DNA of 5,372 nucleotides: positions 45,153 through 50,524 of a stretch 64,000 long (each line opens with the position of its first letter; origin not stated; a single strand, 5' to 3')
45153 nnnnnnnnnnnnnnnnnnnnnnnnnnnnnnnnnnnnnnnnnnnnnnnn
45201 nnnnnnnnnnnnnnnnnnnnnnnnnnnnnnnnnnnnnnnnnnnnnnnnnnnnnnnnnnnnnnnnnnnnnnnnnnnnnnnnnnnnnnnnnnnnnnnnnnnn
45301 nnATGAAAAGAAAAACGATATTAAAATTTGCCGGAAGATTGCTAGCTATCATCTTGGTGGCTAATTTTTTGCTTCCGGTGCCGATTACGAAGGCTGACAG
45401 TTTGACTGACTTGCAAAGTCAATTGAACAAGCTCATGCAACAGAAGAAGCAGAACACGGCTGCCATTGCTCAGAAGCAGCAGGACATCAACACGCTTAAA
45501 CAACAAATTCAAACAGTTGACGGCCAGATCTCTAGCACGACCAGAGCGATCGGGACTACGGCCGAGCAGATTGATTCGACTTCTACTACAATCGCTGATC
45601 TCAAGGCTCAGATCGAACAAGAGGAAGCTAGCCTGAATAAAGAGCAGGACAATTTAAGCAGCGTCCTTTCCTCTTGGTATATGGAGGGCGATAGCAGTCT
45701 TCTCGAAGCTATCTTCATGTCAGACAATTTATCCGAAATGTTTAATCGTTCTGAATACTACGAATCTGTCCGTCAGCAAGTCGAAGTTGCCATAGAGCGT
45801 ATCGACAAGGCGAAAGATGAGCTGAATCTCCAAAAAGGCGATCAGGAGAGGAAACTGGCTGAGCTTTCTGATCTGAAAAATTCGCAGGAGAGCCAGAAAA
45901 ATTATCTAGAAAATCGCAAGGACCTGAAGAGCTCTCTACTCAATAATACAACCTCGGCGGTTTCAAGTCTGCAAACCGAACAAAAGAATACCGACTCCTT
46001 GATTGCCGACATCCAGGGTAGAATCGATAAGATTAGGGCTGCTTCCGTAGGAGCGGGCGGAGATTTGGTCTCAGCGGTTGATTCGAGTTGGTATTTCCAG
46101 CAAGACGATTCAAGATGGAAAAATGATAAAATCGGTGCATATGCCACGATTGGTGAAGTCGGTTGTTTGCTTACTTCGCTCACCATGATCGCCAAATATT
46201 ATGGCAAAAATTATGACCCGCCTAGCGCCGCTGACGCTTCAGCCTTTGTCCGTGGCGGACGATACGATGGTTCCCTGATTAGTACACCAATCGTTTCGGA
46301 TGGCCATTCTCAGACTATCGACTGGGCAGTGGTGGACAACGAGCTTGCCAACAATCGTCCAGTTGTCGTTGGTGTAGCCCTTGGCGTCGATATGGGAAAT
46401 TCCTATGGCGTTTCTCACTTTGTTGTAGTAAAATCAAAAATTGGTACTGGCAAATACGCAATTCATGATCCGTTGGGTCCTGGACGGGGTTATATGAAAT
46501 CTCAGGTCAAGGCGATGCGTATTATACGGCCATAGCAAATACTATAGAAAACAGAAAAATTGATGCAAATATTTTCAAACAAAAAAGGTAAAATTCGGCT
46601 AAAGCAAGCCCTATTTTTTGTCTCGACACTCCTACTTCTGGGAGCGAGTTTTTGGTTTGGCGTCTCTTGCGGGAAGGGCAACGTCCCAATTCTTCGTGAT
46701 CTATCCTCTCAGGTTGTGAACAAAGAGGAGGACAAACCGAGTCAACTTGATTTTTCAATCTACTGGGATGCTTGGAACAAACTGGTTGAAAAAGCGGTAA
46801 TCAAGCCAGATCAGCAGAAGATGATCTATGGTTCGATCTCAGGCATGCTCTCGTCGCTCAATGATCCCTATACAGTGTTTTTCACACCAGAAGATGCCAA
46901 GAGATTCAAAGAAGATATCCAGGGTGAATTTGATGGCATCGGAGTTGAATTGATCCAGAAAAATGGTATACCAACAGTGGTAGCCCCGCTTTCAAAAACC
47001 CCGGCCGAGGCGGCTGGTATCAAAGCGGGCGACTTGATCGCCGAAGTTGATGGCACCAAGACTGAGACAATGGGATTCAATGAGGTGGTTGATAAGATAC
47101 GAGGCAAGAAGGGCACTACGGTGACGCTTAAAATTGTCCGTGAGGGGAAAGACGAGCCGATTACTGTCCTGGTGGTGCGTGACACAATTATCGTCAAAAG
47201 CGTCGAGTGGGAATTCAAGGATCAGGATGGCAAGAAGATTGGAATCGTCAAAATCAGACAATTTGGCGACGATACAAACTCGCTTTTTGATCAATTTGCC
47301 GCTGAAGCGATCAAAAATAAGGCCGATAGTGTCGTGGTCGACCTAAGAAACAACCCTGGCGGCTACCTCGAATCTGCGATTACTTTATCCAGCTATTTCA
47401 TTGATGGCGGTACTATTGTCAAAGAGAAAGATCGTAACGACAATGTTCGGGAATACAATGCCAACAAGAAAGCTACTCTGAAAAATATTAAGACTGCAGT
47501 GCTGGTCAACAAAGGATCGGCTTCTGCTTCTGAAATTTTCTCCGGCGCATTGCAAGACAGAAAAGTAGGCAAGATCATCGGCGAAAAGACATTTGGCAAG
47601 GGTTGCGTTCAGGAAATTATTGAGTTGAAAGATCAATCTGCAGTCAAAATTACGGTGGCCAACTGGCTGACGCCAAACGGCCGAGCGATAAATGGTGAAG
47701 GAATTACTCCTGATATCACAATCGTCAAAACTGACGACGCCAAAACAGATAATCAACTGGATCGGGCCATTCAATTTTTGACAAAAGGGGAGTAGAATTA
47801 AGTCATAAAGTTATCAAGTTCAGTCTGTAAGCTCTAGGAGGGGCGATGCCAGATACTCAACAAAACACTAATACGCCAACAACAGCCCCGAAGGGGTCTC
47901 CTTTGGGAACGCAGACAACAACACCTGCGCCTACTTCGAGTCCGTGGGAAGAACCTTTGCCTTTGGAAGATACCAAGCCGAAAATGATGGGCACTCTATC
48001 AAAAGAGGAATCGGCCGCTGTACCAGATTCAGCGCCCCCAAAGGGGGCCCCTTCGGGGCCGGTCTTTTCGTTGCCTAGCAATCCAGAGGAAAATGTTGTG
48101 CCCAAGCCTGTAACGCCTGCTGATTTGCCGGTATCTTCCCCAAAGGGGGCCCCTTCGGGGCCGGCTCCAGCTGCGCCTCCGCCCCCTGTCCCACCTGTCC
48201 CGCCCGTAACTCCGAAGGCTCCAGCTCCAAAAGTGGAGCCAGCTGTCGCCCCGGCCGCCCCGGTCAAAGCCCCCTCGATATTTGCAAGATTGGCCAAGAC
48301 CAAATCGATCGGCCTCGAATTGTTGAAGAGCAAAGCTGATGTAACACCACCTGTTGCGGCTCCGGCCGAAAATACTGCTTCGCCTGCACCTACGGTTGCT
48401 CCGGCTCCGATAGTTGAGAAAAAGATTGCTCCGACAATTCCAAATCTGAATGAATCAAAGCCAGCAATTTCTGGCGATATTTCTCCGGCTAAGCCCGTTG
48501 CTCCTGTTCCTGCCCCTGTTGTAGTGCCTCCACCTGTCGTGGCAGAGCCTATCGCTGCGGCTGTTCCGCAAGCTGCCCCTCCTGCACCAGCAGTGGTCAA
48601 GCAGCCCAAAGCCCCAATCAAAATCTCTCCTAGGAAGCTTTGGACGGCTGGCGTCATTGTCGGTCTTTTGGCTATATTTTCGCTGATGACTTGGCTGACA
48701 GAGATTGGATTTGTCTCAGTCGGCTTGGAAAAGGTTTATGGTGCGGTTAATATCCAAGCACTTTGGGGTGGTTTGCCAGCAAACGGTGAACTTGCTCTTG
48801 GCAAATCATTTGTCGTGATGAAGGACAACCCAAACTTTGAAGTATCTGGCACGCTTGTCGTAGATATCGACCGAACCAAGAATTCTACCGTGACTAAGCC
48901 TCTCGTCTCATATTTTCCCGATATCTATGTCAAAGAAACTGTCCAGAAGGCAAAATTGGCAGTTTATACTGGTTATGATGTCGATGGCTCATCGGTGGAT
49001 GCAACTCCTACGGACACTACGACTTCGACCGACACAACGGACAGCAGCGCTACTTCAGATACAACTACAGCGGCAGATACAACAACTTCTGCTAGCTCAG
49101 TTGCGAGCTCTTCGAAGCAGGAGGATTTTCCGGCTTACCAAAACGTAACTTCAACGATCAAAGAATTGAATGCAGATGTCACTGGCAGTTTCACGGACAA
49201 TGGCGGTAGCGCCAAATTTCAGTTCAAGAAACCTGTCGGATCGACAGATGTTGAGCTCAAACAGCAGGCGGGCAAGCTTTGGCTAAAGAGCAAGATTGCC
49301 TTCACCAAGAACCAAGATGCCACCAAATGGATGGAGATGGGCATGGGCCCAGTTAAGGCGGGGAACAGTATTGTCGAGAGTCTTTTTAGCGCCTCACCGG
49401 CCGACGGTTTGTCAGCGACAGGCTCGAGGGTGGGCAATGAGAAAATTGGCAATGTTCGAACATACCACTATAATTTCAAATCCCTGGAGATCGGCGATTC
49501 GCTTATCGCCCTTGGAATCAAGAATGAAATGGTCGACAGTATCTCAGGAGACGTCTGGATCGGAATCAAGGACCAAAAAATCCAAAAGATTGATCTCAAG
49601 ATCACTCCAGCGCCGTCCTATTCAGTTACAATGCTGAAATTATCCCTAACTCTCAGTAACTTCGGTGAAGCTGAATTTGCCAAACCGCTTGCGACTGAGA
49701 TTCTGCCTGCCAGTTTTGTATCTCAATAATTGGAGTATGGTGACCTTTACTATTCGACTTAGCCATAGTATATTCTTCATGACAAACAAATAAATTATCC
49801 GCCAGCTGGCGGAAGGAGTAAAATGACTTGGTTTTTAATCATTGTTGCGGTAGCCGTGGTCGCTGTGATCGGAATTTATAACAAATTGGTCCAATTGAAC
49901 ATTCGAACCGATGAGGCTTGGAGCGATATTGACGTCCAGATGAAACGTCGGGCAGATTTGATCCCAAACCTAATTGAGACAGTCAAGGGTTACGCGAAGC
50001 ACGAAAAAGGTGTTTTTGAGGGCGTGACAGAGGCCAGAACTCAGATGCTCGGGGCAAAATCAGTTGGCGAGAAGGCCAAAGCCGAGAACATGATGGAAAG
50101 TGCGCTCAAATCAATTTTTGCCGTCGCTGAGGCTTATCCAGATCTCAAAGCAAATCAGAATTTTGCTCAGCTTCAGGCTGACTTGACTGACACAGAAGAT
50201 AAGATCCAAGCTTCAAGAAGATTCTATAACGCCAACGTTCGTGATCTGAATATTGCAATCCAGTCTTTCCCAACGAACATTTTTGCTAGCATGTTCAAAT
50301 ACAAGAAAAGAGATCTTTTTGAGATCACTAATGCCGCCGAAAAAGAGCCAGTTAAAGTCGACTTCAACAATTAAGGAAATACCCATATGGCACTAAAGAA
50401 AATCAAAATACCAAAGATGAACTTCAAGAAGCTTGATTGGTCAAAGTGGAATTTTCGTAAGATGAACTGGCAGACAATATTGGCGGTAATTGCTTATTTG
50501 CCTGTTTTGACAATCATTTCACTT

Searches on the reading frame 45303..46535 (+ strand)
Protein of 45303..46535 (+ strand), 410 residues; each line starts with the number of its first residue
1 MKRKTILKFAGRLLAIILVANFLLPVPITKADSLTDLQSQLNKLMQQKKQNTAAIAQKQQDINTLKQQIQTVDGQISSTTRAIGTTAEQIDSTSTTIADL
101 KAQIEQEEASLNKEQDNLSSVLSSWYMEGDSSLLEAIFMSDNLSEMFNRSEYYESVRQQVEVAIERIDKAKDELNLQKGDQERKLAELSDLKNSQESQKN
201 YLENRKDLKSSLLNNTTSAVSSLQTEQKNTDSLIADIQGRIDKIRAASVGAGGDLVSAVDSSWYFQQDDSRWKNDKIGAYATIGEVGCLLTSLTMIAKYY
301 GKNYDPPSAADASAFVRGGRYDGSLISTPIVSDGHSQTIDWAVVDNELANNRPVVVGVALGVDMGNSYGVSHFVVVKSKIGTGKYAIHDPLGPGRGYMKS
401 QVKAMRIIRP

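Call 15: search_protein_families(library=pfam, proteins=[window:45303-46535:+], max_evalue=0.01)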
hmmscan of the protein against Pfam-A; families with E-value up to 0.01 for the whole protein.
window:45303-46535:+ (410 aa): 9 families
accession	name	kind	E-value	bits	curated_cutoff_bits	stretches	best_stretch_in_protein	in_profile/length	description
PF13529.12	Peptidase_C39_2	-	1.9e-05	25.7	24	1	269-390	11-142/143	Peptidase_C39 like family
PF03412.21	Peptidase_C39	-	0.00025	21.3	22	0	287-307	12-32/133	Peptidase C39 family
PF10234.14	Cluap1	-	0.0006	19.7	25.8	1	36-121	138-219/268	Clusterin-associated protein-1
PF11932.13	DUF3450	-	0.0021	17.9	32.6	1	23-108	7-92/241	Protein of unknown function (DUF3450)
PF12795.12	MscS_porin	-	0.004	17.2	34.4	1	32-118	78-168/238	Mechanosensitive ion channel porin domain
PF07926.17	TPR_MLP1_2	-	0.0045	17.4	36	1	33-127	2-96/129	TPR/MLP1/MLP2-like protein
PF06818.20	Fez1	-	0.0063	17.5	34.4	0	29-128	63-162/199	Fez1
PF10186.14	ATG14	-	0.0065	16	33.2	0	148-278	59-184/347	Vacuolar sorting 38 and autophagy-related subunit 14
PF05266.19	DUF724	-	0.0071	16.7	38.4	1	29-123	92-186/188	Protein of unknown function (DUF724)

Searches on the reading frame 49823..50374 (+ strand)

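Call 15: search_protein_families(library=pfam, proteins=[window:49823-50374:+], max_evalue=0.01)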
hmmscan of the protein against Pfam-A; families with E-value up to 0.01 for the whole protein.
window:49823-50374:+ (183 aa): 1 family
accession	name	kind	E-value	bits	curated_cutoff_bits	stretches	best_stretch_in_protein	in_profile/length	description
PF04011.17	LemA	-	5e-63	211.8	26.2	1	32-181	1-149/149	LemA family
